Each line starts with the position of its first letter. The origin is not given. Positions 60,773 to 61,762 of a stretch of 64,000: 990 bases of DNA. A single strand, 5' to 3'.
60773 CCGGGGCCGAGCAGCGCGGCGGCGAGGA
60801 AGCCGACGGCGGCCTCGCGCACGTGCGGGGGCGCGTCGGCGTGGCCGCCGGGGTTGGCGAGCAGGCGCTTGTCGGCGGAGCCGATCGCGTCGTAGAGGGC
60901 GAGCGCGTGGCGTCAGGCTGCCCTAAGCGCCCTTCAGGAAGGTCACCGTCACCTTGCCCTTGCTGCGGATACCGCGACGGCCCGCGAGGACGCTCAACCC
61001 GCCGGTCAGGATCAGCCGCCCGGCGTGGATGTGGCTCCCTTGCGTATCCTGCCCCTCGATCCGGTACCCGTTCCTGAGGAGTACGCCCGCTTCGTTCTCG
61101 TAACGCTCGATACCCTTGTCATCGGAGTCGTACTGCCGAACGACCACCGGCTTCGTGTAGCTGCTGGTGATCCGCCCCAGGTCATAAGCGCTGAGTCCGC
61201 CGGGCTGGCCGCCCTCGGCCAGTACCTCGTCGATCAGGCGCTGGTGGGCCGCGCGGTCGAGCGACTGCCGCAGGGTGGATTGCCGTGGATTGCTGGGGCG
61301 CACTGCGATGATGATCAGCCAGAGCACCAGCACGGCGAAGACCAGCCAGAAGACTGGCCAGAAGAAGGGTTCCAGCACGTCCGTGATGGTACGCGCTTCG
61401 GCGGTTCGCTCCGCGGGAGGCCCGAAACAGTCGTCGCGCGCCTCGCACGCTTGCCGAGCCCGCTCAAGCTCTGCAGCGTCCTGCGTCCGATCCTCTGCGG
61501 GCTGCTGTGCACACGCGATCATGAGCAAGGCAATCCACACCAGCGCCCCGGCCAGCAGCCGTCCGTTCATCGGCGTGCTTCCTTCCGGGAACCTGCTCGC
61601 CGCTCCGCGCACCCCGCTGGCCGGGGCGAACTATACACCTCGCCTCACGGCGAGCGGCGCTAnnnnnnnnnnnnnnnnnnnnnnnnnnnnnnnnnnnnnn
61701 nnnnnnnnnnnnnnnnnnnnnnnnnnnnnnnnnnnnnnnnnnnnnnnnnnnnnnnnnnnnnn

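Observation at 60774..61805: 762-bp lower-GC cassette flanked by 135-bp perfect direct repeats of a hydrolase gene 3' end, carrying a chimeric gene with a captured 64-nt atpF fragment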

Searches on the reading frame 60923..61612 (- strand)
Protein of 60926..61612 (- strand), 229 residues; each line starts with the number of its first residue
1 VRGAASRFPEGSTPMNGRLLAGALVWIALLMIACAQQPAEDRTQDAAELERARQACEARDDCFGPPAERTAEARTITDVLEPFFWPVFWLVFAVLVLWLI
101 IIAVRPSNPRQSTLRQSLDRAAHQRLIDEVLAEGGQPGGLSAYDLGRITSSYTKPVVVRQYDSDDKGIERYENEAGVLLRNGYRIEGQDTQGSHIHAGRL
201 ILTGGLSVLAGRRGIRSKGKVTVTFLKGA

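Call 10: search_protein_families(library=pfam, proteins=[window:60926-61612:-], max_evalue=0.1)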
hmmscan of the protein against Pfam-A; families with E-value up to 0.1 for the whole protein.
window:60926-61612:- (229 aa): 0 families

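Call 11: find_homologous_proteins(query=window:60926-61570:-, max_evalue=0.01)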
Query seq(215 aa) (215 aa): 19 proteins with E <= 0.01 among 3267 candidates.
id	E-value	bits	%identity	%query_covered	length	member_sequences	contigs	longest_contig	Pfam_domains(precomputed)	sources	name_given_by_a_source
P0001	1.2e-128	445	94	100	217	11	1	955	-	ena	-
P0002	4.7e-67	244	63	93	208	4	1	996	-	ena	-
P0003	3.2e-54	202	56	99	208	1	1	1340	-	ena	-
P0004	5.2e-46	175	51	89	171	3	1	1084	-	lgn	-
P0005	6.4e-27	112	66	38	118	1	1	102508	-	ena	-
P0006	4.1e-25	107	65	37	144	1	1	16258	-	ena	-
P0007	1.5e-21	95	53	44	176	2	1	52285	PF09851.15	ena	-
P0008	1.9e-21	95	62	40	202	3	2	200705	PF09851.15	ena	-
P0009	2.2e-21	94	55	43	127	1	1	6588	-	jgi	jgi:hypothetical protein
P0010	1.2e-20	92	58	39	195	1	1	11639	PF09851.15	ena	-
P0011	2.4e-20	91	58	40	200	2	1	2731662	PF09851.15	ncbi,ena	-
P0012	2.7e-20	91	49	47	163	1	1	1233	-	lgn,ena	-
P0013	7.0e-20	89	53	40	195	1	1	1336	PF09851.15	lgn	-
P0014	1.9e-19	88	53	40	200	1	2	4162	PF09851.15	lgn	-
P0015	4.7e-19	87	56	39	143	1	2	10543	PF09851.15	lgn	-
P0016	6.6e-18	83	63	33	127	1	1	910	PF09851.15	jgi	jgi:putative oligomerization/nucleic acid binding protein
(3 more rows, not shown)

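Call 12: find_encoding_contigs(protein=window:60923-61570:-, flank=10000, max_places=10)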
Protein window:60923-61570:- (215 aa): no gene with exactly this product is on record in the collection.

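Call 14: find_encoding_contigs(protein=P0001, flank=10000, max_places=10)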
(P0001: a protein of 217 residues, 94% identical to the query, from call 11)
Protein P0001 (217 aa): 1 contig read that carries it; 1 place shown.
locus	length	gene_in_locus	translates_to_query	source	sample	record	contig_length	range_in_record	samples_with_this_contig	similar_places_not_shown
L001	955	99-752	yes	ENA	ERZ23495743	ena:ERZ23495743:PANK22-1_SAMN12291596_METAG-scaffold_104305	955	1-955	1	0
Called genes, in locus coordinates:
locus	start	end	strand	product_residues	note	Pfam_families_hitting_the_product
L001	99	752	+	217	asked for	-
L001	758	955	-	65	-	?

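Call 15: find_encoding_contigs(protein=P0002, flank=10000, max_places=10)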
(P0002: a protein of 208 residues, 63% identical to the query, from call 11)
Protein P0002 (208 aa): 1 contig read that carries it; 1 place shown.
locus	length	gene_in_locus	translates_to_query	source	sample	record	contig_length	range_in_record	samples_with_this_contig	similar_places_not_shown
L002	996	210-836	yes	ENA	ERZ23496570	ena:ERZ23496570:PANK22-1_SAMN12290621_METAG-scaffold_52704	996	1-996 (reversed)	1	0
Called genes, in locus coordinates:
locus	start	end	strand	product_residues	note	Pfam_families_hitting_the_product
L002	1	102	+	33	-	?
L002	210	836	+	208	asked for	-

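Call 16: find_encoding_contigs(protein=P0003, flank=10000, max_places=10)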
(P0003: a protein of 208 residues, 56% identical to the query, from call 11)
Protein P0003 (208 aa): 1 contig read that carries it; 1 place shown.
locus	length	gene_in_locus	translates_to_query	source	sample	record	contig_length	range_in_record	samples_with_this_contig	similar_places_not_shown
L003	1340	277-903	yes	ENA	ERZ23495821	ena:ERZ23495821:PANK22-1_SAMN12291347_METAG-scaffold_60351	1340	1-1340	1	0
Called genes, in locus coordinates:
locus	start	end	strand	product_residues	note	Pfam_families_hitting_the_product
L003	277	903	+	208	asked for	-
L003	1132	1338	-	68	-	?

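Call 17: find_encoding_contigs(protein=P0004, flank=10000, max_places=10)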
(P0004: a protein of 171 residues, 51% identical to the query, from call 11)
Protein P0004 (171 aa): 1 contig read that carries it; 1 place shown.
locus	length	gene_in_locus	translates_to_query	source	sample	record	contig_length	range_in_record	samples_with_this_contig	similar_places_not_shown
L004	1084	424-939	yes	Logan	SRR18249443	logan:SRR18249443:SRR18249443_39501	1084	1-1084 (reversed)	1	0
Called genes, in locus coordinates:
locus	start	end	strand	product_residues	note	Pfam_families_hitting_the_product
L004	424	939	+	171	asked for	-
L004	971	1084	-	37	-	?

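Call 24: list_cluster_members(proteins=[P0001, P0002, P0003, P0004])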
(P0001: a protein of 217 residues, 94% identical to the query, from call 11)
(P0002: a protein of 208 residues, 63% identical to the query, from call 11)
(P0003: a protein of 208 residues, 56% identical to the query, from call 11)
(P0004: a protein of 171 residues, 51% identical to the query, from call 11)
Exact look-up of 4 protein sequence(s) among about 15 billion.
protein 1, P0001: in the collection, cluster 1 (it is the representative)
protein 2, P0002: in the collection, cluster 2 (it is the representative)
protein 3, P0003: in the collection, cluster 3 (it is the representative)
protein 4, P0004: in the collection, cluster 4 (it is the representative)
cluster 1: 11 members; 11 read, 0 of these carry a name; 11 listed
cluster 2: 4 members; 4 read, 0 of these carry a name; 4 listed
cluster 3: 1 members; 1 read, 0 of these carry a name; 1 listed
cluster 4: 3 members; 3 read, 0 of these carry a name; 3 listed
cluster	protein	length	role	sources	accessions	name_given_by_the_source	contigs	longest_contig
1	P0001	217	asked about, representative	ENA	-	-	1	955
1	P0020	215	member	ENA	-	-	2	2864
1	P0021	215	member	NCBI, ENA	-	-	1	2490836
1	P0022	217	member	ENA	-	-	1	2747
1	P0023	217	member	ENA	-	-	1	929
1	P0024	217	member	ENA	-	-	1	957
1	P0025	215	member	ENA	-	-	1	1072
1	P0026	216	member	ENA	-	-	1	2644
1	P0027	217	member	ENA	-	-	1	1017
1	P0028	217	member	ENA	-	-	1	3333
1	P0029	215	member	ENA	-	-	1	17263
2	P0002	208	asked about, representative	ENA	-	-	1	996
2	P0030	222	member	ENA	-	-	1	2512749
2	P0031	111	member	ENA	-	-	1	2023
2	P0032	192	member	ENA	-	-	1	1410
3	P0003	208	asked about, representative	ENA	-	-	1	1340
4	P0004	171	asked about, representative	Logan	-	-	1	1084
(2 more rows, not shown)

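Call 25: find_encoding_contigs(protein=P0021, flank=10000, max_places=4)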
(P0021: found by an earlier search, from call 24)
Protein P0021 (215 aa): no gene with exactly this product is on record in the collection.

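Call 26: find_encoding_contigs(protein=P0030, flank=10000, max_places=4)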
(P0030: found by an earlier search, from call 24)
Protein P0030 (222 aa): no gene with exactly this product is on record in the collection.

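Call 28: find_encoding_contigs(protein=P0029, flank=10000, max_places=4)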
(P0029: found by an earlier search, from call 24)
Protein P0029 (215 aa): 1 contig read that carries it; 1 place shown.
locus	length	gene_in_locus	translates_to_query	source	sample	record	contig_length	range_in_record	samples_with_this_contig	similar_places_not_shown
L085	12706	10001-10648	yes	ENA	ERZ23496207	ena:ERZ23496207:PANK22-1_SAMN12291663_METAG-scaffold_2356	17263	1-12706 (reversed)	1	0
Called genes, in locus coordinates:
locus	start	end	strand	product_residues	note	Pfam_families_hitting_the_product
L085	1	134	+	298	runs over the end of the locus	PF12911:OppC_N (weak), PF00528:BPD_transp_1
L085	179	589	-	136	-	PF01850:PIN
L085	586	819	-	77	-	PF15937:PrlF_antitoxin (weak), PF04014:MazE_antitoxin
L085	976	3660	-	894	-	PF00330:Aconitase, PF00694:Aconitase_C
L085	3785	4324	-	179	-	PF04893:Yip1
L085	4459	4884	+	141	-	PF03852:Vsr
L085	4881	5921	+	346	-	PF00145:DNA_methylase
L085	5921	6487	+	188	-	PF01844:HNH (weak), PF14279:HNH_5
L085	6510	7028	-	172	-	-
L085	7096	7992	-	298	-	PF12911:OppC_N (faint), PF00528:BPD_transp_1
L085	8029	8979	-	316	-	PF19300:BPD_transp_1_N, PF00528:BPD_transp_1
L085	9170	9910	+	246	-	PF12146:Hydrolase_4 (faint)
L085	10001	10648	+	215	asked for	-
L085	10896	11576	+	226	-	PF00753:Lactamase_B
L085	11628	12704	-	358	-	?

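Call 29: find_encoding_contigs(protein=P0028, flank=10000, max_places=4)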
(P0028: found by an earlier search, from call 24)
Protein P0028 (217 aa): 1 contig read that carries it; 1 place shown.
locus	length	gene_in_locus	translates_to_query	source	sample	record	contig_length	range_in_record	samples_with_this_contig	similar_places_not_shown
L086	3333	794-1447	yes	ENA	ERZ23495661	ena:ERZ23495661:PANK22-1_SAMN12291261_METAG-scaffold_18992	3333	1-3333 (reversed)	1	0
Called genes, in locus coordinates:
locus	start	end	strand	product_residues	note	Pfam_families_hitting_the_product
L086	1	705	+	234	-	?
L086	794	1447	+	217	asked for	-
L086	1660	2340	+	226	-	PF00753:Lactamase_B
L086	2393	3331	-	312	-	?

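Call 34: find_related_loci(query=A1, collection=metagenome_contigs, flank=8000)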
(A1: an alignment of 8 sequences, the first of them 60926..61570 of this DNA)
Query A1 (215 aa) in metagenome_contigs; peptide patterns used: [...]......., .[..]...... (x = any residue, [..] = any of these).
360 stretches matched a pattern, but none encodes a relative of the query by tblastn (E <= 1e-3).

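Call 40: search_protein_families(library=ncbifam, proteins=[window:60926-61570:-, P0008, P0010, P0007, P0006], max_evalue=1)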
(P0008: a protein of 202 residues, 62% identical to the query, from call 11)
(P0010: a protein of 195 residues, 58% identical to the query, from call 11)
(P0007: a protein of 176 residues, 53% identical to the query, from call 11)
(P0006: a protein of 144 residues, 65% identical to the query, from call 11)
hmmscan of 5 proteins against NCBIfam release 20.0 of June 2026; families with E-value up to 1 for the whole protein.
window:60926-61570:- (215 aa): 2 families
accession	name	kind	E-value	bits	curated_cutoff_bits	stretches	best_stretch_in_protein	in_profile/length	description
TIGR03142.1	cytochro_ccmI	equivalog_domain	0.16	12.3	29.3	1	74-109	2-36/118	c-type cytochrome biogenesis protein CcmI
NF033915.0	antiphage_ZorA_2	subfamily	0.28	10.2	100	1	69-114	2-46/383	anti-phage ZorAB system protein ZorA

P0008 (202 aa): 1 family
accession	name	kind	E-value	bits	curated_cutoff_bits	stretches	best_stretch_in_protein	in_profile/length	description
NF007993.0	PRK10719.1-4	equivalog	0.15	10.9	769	1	3-68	37-96/467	ethanolamine ammonia-lyase reactivating factor EutA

P0010 (195 aa): 1 family
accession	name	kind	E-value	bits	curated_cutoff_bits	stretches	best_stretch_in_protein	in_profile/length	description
TIGR03142.1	cytochro_ccmI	equivalog_domain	0.16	12.3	29.3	0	165-195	43-73/118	c-type cytochrome biogenesis protein CcmI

P0007 (176 aa): 1 family
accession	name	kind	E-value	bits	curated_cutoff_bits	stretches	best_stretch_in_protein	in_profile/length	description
TIGR00998.1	8a0101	subfamily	0.029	13.3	390.8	1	121-172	108-153/334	EmrA/EmrK family multidrug efflux transporter periplasmic adaptor subunit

P0006 (144 aa): 0 families

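Call 41: search_protein_families(library=padloc, proteins=[window:60926-61570:-, P0008, P0010, P0007, P0006], max_evalue=1)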
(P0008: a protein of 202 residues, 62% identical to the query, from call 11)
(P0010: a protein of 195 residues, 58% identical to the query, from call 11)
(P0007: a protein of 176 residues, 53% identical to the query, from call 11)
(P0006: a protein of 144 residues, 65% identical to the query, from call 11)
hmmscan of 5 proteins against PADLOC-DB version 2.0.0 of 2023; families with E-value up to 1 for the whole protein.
window:60926-61570:- (215 aa): 0 families

P0008 (202 aa): 0 families

P0010 (195 aa): 0 families

P0007 (176 aa): 0 families

P0006 (144 aa): 0 families

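Call 42: search_protein_families(library=phrogs, proteins=[window:60926-61570:-, P0008, P0010, P0007, P0006], max_evalue=1)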
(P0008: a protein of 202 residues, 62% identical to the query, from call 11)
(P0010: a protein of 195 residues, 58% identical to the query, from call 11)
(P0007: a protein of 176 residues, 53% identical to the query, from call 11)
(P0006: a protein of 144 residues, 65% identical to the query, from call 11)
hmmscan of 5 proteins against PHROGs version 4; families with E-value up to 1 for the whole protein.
window:60926-61570:- (215 aa): 1 family
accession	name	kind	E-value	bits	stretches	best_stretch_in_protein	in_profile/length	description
phrog_6131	-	unknown function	0.042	15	0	73-111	24-63/85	-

P0008 (202 aa): 4 families
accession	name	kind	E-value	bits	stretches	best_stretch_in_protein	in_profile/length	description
phrog_2700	-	unknown function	5.8e-10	40.1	1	139-199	271-331/331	-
phrog_888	-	unknown function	5.6e-06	27.3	1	163-198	235-270/271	-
phrog_24721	-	unknown function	0.39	11.7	0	132-148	49-65/78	-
phrog_34972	-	unknown function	0.41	11.1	1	169-197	23-51/223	-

P0010 (195 aa): 6 families
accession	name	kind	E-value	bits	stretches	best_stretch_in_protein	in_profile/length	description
phrog_2700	-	unknown function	4.8e-12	46.9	1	155-193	295-330/331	-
phrog_888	-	unknown function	4.2e-08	34.3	1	161-192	238-269/271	-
phrog_33436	-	unknown function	6e-05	24.2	1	151-192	76-117/117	-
phrog_19084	-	unknown function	0.0038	17.5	1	162-192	276-306/307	-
phrog_20665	-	unknown function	0.013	15.8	1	160-192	272-304/306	-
phrog_37018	-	unknown function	0.075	14.2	0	166-192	8-34/157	-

P0007 (176 aa): 4 families
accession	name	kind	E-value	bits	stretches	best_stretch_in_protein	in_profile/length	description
phrog_2700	-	unknown function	1.6e-07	32.1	1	120-176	283-330/331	-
phrog_888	-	unknown function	0.0012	19.6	1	134-175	228-269/271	-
phrog_37018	-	unknown function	0.011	16.9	1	145-175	4-34/157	-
phrog_5886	-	unknown function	0.22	12.6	1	148-173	9-34/45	-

P0006 (144 aa): 0 families

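Call 50: predict_structure(alignment_id=A2)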
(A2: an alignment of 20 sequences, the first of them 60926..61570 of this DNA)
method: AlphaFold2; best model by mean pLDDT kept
length: 215 residues; sequences in the alignment: 20
mean_pLDDT: 73.4   pTM: 0.32
mean pLDDT of the five models: 73.4, 71.5, 69.9, 68.1, 67.3
residues with pLDDT >= 90: 37; 70-90: 87; 50-70: 80; < 50: 11
segments of 3 or more residues with pLDDT < 50: 51-55
pLDDT, mean of each block of 10 residues (from residue 1): 66 82 62 80 65 50 75 94 92 65 79 72 54 66 87 91 93 69 58 62 72 86
secondary structure, 60 per line:
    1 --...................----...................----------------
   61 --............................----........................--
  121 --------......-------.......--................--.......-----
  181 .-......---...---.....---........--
elements in order: H3-21 H26-44 H63-90 H95-118 H129-134 E142-148 H151-166 E169-175 H183-188 H198-201 E206-213

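Call 51: find_encoding_contigs(protein=P0024, flank=3000, max_places=6)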
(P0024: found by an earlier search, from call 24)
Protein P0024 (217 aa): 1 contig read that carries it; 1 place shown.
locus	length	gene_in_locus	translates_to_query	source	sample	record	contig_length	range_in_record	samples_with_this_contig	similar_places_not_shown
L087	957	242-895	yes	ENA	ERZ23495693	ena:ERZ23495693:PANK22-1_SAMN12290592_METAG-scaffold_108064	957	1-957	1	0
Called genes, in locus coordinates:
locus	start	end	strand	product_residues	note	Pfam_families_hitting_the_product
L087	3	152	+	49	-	?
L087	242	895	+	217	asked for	-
